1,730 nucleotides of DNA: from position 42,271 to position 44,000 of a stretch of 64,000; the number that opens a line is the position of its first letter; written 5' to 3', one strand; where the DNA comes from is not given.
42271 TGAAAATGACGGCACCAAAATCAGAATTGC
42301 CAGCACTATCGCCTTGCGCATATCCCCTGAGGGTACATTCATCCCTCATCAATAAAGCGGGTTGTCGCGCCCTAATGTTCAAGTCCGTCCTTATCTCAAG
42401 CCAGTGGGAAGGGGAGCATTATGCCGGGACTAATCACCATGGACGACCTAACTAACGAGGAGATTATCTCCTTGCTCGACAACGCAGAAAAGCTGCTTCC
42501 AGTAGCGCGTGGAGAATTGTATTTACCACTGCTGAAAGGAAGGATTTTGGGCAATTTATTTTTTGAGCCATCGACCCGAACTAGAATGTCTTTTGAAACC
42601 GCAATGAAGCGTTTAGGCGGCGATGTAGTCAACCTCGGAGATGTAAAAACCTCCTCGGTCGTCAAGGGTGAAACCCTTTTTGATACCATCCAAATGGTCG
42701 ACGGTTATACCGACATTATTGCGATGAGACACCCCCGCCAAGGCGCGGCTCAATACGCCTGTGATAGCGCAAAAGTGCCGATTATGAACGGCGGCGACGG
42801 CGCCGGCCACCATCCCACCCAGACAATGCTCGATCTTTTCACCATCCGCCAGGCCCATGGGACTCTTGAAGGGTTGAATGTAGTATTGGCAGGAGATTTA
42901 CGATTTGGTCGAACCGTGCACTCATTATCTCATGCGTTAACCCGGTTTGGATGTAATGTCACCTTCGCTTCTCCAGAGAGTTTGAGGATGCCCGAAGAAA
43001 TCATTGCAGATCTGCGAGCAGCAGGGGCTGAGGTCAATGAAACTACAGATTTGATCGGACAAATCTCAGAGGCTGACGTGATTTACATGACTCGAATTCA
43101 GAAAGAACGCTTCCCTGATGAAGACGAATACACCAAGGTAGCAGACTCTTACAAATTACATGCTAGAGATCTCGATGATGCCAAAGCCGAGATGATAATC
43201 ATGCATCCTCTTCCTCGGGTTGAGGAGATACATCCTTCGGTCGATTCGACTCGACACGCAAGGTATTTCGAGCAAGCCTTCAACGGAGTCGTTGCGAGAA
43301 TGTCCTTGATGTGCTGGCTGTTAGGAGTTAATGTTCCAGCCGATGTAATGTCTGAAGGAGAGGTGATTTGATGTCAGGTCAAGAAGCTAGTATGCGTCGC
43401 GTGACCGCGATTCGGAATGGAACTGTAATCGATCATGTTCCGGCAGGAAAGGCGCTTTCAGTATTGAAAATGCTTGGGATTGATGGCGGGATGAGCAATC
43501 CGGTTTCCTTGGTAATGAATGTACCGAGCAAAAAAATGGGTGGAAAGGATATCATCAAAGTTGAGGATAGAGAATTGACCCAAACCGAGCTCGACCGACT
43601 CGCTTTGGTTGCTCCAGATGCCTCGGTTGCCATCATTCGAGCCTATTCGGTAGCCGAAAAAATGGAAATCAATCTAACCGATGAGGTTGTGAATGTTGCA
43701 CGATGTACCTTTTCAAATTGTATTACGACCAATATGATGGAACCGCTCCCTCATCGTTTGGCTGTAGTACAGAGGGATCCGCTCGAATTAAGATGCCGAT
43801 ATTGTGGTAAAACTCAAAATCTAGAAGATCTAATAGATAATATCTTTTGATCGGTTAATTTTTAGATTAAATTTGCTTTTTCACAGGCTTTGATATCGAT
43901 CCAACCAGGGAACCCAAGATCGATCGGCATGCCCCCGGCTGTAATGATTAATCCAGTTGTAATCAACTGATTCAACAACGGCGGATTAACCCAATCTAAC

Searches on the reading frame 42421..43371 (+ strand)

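Call 9: search_protein_families(library=pfam, proteins=[window:42421-43371:+], max_evalue=0.001)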
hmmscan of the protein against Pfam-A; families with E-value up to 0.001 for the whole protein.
window:42421-43371:+ (316 aa): 2 families
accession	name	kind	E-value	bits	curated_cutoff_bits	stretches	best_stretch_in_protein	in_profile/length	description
PF02729.26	OTCace_N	-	1.1e-47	162.2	29.9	1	4-144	3-148/148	Aspartate/ornithine carbamoyltransferase, carbamoyl-P binding domain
PF00185.30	OTCace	-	1e-30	107.3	29.4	1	150-300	1-157/157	Aspartate/ornithine carbamoyltransferase, Asp/Orn binding domain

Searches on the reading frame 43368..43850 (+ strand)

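Call 9: search_protein_families(library=pfam, proteins=[window:43368-43850:+], max_evalue=0.001)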
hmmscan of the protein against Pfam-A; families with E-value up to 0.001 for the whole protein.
window:43368-43850:+ (160 aa): 2 families
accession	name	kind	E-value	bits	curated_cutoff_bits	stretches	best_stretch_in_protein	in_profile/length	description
PF01948.23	PyrI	-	1.2e-32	112.4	25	1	11-101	2-92/93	Aspartate carbamoyltransferase regulatory chain, allosteric domain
PF02748.20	PyrI_C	-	9.2e-13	48.3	23.4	1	106-153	1-46/48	Aspartate carbamoyltransferase regulatory chain, metal binding domain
